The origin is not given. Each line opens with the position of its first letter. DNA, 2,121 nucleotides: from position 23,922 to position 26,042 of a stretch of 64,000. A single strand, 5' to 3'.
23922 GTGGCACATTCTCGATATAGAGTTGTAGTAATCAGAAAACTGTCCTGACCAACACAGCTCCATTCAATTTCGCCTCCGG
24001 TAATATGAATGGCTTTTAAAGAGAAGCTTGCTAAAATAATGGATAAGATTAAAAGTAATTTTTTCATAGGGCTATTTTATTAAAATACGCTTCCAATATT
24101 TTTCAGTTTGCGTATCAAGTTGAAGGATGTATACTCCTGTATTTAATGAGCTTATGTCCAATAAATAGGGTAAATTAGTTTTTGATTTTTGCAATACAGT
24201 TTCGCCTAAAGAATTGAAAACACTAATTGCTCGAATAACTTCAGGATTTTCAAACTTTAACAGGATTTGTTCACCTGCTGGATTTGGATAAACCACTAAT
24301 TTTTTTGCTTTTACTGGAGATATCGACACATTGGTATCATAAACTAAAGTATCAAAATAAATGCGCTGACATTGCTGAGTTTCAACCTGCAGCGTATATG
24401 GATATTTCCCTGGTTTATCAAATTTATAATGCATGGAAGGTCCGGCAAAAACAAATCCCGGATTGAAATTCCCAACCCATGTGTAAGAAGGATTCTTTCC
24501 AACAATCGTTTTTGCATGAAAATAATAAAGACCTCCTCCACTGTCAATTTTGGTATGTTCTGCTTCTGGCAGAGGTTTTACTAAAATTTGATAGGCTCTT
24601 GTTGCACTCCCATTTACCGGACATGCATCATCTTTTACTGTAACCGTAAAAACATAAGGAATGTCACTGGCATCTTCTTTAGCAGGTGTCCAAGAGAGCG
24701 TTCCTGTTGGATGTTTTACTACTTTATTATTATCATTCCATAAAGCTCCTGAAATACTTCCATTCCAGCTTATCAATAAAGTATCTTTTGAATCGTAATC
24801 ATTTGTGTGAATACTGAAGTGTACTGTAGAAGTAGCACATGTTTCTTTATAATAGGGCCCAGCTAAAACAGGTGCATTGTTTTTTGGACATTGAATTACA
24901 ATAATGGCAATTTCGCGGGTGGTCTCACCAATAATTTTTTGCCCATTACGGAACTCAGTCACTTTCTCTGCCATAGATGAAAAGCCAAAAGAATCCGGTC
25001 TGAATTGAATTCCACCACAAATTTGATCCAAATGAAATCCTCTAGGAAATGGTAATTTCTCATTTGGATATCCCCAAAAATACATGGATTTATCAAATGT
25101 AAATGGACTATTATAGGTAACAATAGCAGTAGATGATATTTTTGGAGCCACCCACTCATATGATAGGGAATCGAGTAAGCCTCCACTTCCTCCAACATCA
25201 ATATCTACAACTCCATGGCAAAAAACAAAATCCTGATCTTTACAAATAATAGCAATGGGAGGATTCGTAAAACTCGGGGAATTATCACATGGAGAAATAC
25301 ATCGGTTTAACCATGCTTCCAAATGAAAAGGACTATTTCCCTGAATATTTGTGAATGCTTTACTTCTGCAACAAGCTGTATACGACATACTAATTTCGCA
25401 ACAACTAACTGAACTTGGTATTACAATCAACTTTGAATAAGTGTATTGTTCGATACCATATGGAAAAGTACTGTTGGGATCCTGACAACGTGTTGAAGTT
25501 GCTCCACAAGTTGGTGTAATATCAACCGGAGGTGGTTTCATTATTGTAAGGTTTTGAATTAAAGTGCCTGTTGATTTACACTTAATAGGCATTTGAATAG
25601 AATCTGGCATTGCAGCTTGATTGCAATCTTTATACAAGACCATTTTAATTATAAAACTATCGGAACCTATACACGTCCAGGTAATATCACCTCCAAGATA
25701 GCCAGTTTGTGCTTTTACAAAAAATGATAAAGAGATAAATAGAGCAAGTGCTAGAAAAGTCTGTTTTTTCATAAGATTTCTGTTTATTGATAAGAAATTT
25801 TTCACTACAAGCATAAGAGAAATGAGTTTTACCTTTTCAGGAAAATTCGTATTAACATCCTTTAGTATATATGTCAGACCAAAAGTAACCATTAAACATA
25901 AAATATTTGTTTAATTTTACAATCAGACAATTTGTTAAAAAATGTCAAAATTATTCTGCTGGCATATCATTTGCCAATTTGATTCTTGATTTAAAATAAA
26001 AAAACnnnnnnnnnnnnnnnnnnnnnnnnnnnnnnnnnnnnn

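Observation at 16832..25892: Four-gene tandem array of paralogous T9SS cargo proteins sharing an unassigned Cys-rich N-terminal domain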

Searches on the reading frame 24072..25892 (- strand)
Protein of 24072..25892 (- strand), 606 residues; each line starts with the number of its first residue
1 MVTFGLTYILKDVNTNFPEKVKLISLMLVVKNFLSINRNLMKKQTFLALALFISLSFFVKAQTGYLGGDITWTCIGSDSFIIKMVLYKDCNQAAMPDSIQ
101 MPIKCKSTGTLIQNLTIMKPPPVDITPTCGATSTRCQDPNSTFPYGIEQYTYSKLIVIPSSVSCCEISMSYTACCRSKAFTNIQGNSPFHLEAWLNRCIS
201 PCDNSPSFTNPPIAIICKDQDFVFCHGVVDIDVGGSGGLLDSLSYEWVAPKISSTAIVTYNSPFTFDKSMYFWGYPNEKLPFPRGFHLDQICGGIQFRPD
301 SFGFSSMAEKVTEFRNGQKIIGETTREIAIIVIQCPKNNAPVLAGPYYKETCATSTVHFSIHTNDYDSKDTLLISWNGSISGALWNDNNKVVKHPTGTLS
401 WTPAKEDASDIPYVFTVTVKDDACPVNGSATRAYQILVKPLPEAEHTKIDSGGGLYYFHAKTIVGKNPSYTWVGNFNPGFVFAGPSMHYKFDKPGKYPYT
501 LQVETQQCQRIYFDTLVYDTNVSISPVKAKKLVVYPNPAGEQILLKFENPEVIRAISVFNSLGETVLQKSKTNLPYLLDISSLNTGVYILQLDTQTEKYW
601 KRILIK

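Call 3: search_protein_families(library=pfam, proteins=[window:24072-25892:-], max_evalue=0.1)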
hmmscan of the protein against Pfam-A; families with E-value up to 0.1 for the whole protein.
window:24072-25892:- (606 aa): 4 families
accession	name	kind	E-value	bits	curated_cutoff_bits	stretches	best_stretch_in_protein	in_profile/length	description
PF18962.6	Por_Secre_tail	-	5.1e-13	49.6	27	1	534-605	1-75/75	Secretion system C-terminal sorting domain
PF17963.7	Big_9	-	0.00024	22.4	23.6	1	338-422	1-77/89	Bacterial Ig domain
PF18911.6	PKD_4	-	0.0065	16.9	27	0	466-506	33-71/85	PKD domain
PF00801.26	PKD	-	0.026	15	23.5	1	458-504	19-66/80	PKD domain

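Call 4: search_protein_families(library=ncbifam, proteins=[window:24072-25892:-], max_evalue=0.1)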
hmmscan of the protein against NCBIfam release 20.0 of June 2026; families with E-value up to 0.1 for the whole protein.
window:24072-25892:- (606 aa): 5 families
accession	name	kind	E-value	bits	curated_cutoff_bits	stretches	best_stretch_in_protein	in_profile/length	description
TIGR04183.1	Por_Secre_tail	domain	1.8e-13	50.2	23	1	534-606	1-72/72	T9SS type A sorting domain-containing protein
NF038113.1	T9SSA_dep_M36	equivalog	1.6e-08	33.2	885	1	521-606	782-869/869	T9SS-dependent M36 family metallopeptidase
NF050177.1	TapA_OM_Porphy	equivalog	5.8e-05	22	500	1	527-605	466-543/544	TapA/TapC family T9SS-dependent outer membrane protein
NF033708.1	T9SS_Cterm_ChiA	domain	0.051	13.5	40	0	553-598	1-47/55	T9SS sorting signal type C domain-containing protein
TIGR03786.1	strep_pil_rpt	domain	0.06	13.6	31.85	0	490-528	5-43/70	streptococcal pilin isopeptide linkage domain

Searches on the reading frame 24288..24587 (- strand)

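Call 63: search_protein_families(library=pfam, proteins=[window:24288-24587:-], max_evalue=10)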
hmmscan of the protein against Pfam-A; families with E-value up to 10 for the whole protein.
seq(100 aa): 2 families
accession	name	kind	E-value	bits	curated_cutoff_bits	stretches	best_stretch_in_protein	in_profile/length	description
PF00801.26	PKD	-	0.00084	19.7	23.5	1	22-69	18-66/80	PKD domain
PF18911.6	PKD_4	-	0.0096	16.4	27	1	24-71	23-71/85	PKD domain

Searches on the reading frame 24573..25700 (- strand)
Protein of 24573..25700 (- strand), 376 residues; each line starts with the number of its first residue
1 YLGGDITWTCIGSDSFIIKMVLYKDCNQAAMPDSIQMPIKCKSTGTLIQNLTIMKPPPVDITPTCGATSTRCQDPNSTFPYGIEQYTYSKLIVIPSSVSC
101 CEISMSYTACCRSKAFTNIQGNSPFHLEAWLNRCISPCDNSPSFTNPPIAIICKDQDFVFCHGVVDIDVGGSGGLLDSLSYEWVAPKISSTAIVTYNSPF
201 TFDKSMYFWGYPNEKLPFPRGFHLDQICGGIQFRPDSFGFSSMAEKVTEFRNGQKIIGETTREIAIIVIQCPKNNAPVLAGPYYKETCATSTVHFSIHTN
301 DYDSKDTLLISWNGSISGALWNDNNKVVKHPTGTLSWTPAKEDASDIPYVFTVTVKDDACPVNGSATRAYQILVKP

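Call 24: predict_structure(alignment_id=A3)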
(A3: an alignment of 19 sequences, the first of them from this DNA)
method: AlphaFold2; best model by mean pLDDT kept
length: 376 residues; sequences in the alignment: 19
mean_pLDDT: 87.4   pTM: 0.79
mean pLDDT of the five models: 87.4, 87.2, 86.6, 85.1, 84.9
residues with pLDDT >= 90: 177; 70-90: 184; 50-70: 15; < 50: 0
segments of 3 or more residues with pLDDT < 50: none
pLDDT, mean of each block of 10 residues (from residue 1): 94 90 88 94 93 94 81 88 94 90 94 90 92 87 86 84 68 67 92 93 89 83 76 90 92 87 93 82 89 95 82 88 92 96 78 84 79 85
secondary structure, 60 per line:
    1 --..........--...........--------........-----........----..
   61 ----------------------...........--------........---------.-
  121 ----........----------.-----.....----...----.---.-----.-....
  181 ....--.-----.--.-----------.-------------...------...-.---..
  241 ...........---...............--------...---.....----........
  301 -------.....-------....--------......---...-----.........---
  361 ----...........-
elements in order: E3-12 E15-25 E34-41 E47-54 E83-93 E102-109 E125-132 E149-153 E158-160 E177-184 E222-224 E231-233 E239-251 E255-269 E278-280 E284-288 E293-300 E308-312 E320-323 E332-337 E349-357 E365-375

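Call 71: fold_search(model_id=the predicted structure, library=pdb)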
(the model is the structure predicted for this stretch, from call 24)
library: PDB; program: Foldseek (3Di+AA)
matches with E <= 10: 1631; with E <= 0.001: 838
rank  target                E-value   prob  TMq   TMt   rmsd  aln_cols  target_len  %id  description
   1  6eg0_B                7.8e-08  1.00  0.22  0.27  30.1       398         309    6  Crystal structure of Dpr4 Ig1-Ig2 in complex with DIP-Eta Ig1-Ig3 (released 2018-11-28)
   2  8a0y_A                1.9e-07  1.00  0.22  0.15  34.7       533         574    9  Crystal structure of mouse contactin 2 immunoglobulin domains (released 2023-11-01)
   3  4r6u_C                8.8e-07  1.00  0.21  0.28  21.6       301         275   13  IL-18 receptor complex (released 2014-10-15)
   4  2v5s_B                1.3e-06  1.00  0.17  0.16  23.1       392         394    8  Structural basis for Dscam isoform specificity (released 2007-09-11)
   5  3wo3_F                2.4e-06  1.00  0.20  0.25  22.8       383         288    9  Crystal structure of IL-18 in complex with IL-18 receptor alpha (released 2014-12-17)
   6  2o26_U                3.3e-06  1.00  0.19  0.24  21.8       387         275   10  Structure of a class III RTK signaling assembly (released 2007-03-13)
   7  4r6u_A                4.1e-06  1.00  0.19  0.25  21.8       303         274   12  IL-18 receptor complex (released 2014-10-15)
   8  1ira_Y                4.1e-06  1.00  0.19  0.22  24.6       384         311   10  COMPLEX OF THE INTERLEUKIN-1 RECEPTOR WITH THE INTERLEUKIN-1 RECEPTOR ANTAGONIST (IL1RA) (released 1998-06-17)
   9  7k0x_C                4.3e-06  1.00  0.20  0.23  25.4       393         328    7  Marsupial T cell receptor Spl_145 (released 2021-03-24)
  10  3wo4_B                4.5e-06  1.00  0.21  0.25  24.5       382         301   12  Crystal structure of the IL-18 signaling ternary complex (released 2014-12-17)
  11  3wo3_H                4.7e-06  1.00  0.20  0.25  21.3       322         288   11  Crystal structure of IL-18 in complex with IL-18 receptor alpha (released 2014-12-17)
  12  4exp_X                5.3e-06  1.00  0.18  0.23  25.2       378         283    9  Structure of mouse Interleukin-34 in complex with mouse FMS (released 2012-05-30)
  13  7ahs_B                5.3e-06  1.00  0.19  0.25  29.8       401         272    7  titin-N2A Ig81-Ig83 (released 2021-03-24)
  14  6vfu_A                5.9e-06  1.00  0.21  0.18  33.5       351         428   11  Crystal structure of human protocadherin 19 EC1-EC4 (released 2020-03-11)
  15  3wo3_B                6.2e-06  1.00  0.20  0.25  20.6       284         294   12  Crystal structure of IL-18 in complex with IL-18 receptor alpha (released 2014-12-17)
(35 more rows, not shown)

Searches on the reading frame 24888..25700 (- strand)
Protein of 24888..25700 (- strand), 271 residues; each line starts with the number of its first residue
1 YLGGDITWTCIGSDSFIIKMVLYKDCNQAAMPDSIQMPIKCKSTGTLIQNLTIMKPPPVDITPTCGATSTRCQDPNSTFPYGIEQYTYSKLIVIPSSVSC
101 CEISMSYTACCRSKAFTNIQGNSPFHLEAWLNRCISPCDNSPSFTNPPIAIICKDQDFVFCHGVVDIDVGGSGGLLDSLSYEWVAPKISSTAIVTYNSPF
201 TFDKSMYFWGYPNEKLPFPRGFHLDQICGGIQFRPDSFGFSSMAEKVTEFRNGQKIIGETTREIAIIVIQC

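Call 23: search_protein_representatives(alignment_id=A2)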
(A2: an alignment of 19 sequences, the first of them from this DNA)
Query: 19 sequences, 269 profile positions. Proteins with E-value up to 0.001 (for the whole library): 12713; up to 1e-10: 8991; up to 1e-30: 3256. The best 150 are listed.
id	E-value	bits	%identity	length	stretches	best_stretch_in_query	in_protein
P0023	2.9e-119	413.8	-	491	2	2-269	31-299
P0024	2.5e-116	404.2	-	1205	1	1-269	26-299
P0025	1.8e-112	391.6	-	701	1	2-269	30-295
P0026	1.7e-111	388.4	-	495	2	1-269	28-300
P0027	4.2e-111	387.0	-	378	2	2-269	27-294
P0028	2.5e-110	384.5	-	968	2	1-269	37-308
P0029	1.2e-109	382.3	-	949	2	2-269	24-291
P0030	1.0e-108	379.2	-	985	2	1-269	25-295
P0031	1.8e-108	378.4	-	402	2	1-269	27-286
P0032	1.2e-107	375.7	-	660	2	1-269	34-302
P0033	2.3e-107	374.8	-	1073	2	1-269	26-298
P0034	7.3e-107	373.2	-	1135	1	2-269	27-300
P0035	7.3e-107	373.2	-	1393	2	1-269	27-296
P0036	1.1e-106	372.6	-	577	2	1-269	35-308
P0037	2.2e-106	371.6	-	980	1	2-269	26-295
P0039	1.1e-105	369.3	-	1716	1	2-269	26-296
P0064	1.2e-96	339.7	-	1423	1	1-269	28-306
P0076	2.2e-92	325.7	-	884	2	2-269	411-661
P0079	2.4e-91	322.3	-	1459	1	1-269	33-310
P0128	6.9e-78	278.1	-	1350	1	1-269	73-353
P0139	3.7e-76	272.5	-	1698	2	1-269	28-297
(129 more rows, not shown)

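Call 30: search_protein_families(library=pfam, proteins=[P0024, P0035, P0039, P0064, P0025, P0079, P0128], max_evalue=0.01)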
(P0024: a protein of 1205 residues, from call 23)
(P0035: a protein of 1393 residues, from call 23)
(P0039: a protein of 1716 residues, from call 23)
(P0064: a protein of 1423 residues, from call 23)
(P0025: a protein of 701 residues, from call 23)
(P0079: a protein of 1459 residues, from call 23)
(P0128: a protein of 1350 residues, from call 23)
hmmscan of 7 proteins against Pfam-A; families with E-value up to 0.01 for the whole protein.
P0024 (1205 aa): 3 families
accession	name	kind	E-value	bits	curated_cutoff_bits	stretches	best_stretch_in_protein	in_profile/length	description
PF18911.6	PKD_4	-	6.6e-19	68.2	27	1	1055-1120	20-85/85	PKD domain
PF00801.26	PKD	-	5.8e-15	55.5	23.5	2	1047-1107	10-70/80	PKD domain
PF16820.11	PKD_3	-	0.0018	18.5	26.3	0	432-466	33-65/68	PKD-like domain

P0035 (1393 aa): 2 families
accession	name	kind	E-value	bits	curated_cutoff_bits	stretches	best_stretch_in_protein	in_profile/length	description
PF13573.12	SprB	-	2.8e-25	88.1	28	3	801-830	6-35/37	SprB repeat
PF18962.6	Por_Secre_tail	-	2.6e-12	47.3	27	1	1314-1389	1-73/75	Secretion system C-terminal sorting domain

P0039 (1716 aa): 8 families
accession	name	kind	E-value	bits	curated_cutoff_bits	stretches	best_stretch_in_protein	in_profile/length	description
PF18911.6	PKD_4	-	4.9e-57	190.4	27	5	1480-1553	10-84/85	PKD domain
PF13385.13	Laminin_G_3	-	8.1e-37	127.1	27.6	2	554-727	1-151/151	Concanavalin A-like lectin/glucanases superfamily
PF00801.26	PKD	-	5.4e-30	103.7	23.5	4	1335-1374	29-70/80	PKD domain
PF13585.12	CHU_C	-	1.7e-24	86.2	27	1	1634-1710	3-82/86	CHU_C Type IX secretion signal domain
PF19081.6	Ig_7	-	5e-09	36.8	27.3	1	410-494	4-84/84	Ig-like domain CHU_C associated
PF02210.31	Laminin_G_2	-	1.5e-07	32.4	22.9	1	961-1033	44-124/126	Laminin G domain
PF02973.23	Sialidase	-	2e-07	31.1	26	1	649-731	103-186/189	Sialidase, N-terminal domain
PF00354.24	Pentaxin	-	0.0061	16.7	25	0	650-734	84-171/194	Pentaxin family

P0064 (1423 aa): 6 families
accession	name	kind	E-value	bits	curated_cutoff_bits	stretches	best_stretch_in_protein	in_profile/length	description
PF18911.6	PKD_4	-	6e-24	84.3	27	2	1239-1325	3-83/85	PKD domain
PF00801.26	PKD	-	4.9e-15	55.7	23.5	2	1267-1316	26-72/80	PKD domain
PF13585.12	CHU_C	-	6.4e-13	49.1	27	1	1333-1411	3-78/86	CHU_C Type IX secretion signal domain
PF08329.16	ChitinaseA_N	-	0.00018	21.6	21.2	0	1257-1325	41-107/133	Chitinase A, N-terminal domain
PF13927.12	Ig_3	-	0.0037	18.2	30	0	648-710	2-61/78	Immunoglobulin domain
PF18981.6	InlK_D3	-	0.0054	17.2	25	0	1290-1316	39-65/75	Internalin K domain (D3/D4)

P0025 (701 aa): 6 families
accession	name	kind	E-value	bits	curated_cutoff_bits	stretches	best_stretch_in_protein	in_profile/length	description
PF18911.6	PKD_4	-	9.8e-09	35.6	27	0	428-477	35-82/85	PKD domain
PF18962.6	Por_Secre_tail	-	6.2e-08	33.3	27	1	652-686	1-35/75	Secretion system C-terminal sorting domain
PF05345.18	He_PIG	-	0.0024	18.7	24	0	355-396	57-93/96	Putative Ig domain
PF17963.7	Big_9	-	0.0035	18.6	23.6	1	298-382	1-77/89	Bacterial Ig domain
PF22352.2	K319L-like_PKD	-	0.0047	17.3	27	0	588-636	28-84/84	K319L-like, PKD domain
PF17747.7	VID27_PH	-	0.0048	17.5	23.2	0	599-651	22-75/109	VID27 PH-like domain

P0079 (1459 aa): 4 families
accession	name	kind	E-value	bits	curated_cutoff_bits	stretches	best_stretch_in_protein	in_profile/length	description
PF18911.6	PKD_4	-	4.1e-37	126.5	27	3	1188-1271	3-85/85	PKD domain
PF00801.26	PKD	-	1.6e-24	86.1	23.5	2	1216-1265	26-77/80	PKD domain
PF13585.12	CHU_C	-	8.6e-20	71.1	27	1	1368-1456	1-85/86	CHU_C Type IX secretion signal domain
PF16820.11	PKD_3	-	7.7e-05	22.9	26.3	0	449-484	31-66/68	PKD-like domain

P0128 (1350 aa): 4 families
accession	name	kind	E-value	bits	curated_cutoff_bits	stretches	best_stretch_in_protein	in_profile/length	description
PF18962.6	Por_Secre_tail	-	9.2e-10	39.1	27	1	1280-1345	1-71/75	Secretion system C-terminal sorting domain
PF18911.6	PKD_4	-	2.1e-07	31.3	27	1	1186-1254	8-77/85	PKD domain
PF00801.26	PKD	-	6.1e-07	29.8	23.5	1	1188-1251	4-71/80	PKD domain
PF05345.18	He_PIG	-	0.00029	21.7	24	0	265-316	18-63/96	Putative Ig domain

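Call 39: find_related_loci(query=A5, collection=genome_contigs, flank=10000)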
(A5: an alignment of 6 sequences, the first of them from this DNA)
Query A5 (271 aa) in genome_contigs; peptide patterns used: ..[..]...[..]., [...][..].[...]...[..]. (x = any residue, [..] = any of these).
38 stretches matched a pattern; 6 encode a relative of the query (tblastn E <= 1e-3); 6 distinct loci.
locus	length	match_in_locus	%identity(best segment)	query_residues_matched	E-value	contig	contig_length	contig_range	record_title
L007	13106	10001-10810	62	1-271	2e-119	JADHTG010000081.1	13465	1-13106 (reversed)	MAG: Bacteroidetes bacterium isolate BS150m-G14 BS-150m-C4113, whole genome shotgun sequence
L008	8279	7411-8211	56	2-271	3e-102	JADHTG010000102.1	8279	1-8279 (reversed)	MAG: Bacteroidetes bacterium isolate BS150m-G14 BS-150m-C8190, whole genome shotgun sequence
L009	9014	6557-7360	53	2-271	1e-100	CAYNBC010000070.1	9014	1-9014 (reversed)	MAG TPA_asm: uncultured Sphingobacteriales bacterium isolate SRP162660_co2_220 genome assembly, contig: NODE_4730_length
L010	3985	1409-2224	42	2-271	5e-74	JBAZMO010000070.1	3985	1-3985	MAG: Patescibacteria group bacterium isolate SO_2017_LW4_45 scaffold_45927_c1_LW137-91_2017, whole genome shotgun sequen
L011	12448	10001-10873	37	2-271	5e-52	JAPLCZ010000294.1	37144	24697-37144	MAG: Bacteroidetes bacterium isolate LacPavin_0920_WC57_MAG_38_8 LacPavin_0920_WC57_scaffold_447062, whole genome shotgu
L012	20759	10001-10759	25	2-270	9e-19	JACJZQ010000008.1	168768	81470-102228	MAG: Flavobacteriales bacterium isolate HK-STAS-BACT-68 HK-STAS-BACT-68_8, whole genome shotgun sequence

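Call 44: list_cluster_members(proteins=[P0023, P0024, P0035, P0039, P0064, P0079, P0128, P0139, P0076, P0020])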
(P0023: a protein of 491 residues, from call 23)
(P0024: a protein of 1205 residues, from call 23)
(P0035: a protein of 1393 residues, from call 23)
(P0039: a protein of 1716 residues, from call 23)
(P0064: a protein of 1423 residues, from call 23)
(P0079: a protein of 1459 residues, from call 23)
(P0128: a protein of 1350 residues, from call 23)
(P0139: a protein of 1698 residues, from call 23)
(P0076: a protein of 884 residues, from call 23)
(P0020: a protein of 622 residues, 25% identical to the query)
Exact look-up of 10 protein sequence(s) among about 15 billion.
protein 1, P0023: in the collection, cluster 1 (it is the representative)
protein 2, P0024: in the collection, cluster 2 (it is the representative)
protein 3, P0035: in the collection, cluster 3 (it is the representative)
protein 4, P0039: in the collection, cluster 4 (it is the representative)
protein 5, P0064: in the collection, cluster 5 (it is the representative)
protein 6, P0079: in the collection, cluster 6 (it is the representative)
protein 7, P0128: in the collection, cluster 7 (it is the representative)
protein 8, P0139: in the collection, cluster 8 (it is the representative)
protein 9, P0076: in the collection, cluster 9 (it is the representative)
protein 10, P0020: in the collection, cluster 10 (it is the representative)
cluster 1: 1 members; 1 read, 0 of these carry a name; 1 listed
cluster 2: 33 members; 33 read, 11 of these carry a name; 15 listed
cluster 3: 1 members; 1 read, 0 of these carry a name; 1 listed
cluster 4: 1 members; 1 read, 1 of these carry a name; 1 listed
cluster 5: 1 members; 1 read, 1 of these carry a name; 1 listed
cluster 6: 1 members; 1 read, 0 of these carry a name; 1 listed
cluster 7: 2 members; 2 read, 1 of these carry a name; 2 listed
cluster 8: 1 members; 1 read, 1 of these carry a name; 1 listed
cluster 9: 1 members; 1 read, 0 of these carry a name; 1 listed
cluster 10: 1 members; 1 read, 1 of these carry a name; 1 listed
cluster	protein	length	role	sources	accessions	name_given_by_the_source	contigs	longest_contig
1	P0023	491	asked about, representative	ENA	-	-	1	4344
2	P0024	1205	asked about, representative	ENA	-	-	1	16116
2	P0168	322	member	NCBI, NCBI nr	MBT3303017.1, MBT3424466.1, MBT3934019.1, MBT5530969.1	MAG: PKD domain-containing protein [Bacteroidetes bacterium] | PKD domain-containing protein [Bacteroidota bacterium]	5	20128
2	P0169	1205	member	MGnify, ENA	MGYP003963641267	FL=1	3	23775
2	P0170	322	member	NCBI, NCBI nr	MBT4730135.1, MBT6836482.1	MAG: PKD domain-containing protein [Bacteroidetes bacterium] | PKD domain-containing protein [Bacteroidota bacterium]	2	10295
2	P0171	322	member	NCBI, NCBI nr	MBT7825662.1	MAG: PKD domain-containing protein [Bacteroidetes bacterium] | PKD domain-containing protein [Bacteroidota bacterium]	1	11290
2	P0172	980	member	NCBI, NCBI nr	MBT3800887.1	MAG: hypothetical protein HOG05_07035, partial [Bacteroidetes bacterium] | hypothetical protein [Bacteroidota bacterium]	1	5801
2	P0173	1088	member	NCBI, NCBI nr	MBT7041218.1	MAG: hypothetical protein HN921_15400, partial [Bacteroidetes bacterium] | hypothetical protein [Bacteroidota bacterium]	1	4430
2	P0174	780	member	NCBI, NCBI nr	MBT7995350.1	MAG: hypothetical protein HN691_10785, partial [Bacteroidetes bacterium] | hypothetical protein [Bacteroidota bacterium]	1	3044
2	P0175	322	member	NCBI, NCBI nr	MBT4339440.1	MAG: PKD domain-containing protein [Bacteroidetes bacterium] | PKD domain-containing protein [Bacteroidota bacterium]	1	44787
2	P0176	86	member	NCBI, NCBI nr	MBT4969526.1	MAG: T9SS type A sorting domain-containing protein, partial [Bacteroidetes bacterium] | T9SS type A sorting domain-containing protein [Bacteroidota bacterium]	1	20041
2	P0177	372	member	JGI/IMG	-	hypothetical protein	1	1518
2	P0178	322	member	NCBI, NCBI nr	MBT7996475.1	MAG: PKD domain-containing protein [Bacteroidetes bacterium] | PKD domain-containing protein [Bacteroidota bacterium]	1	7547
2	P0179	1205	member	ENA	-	-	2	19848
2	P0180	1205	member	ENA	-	-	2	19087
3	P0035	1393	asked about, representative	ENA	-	-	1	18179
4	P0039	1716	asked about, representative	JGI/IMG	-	gliding motility-associated-like protein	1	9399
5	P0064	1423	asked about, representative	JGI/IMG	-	hypothetical protein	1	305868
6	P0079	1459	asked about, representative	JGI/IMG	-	-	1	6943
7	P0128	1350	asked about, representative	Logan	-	-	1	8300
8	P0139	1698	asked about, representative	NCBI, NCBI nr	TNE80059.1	MAG: PKD domain-containing protein [Bacteroidetes bacterium] | MAG: PKD domain-containing protein [Bacteroidota bacterium]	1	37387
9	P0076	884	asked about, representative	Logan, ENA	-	-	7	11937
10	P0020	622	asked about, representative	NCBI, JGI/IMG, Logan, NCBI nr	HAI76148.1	MAG TPA: hypothetical protein DCM08_07850 [Microscillaceae bacterium] | gliding motility-associated-like protein | hypothetical protein [Microscillaceae bacterium]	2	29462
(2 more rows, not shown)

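Call 57: search_solved_structures(query=A2, max_evalue=1)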
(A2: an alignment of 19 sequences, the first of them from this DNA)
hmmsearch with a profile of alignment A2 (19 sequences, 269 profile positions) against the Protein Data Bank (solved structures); distinct sequences matched with E-value up to 1: 0.
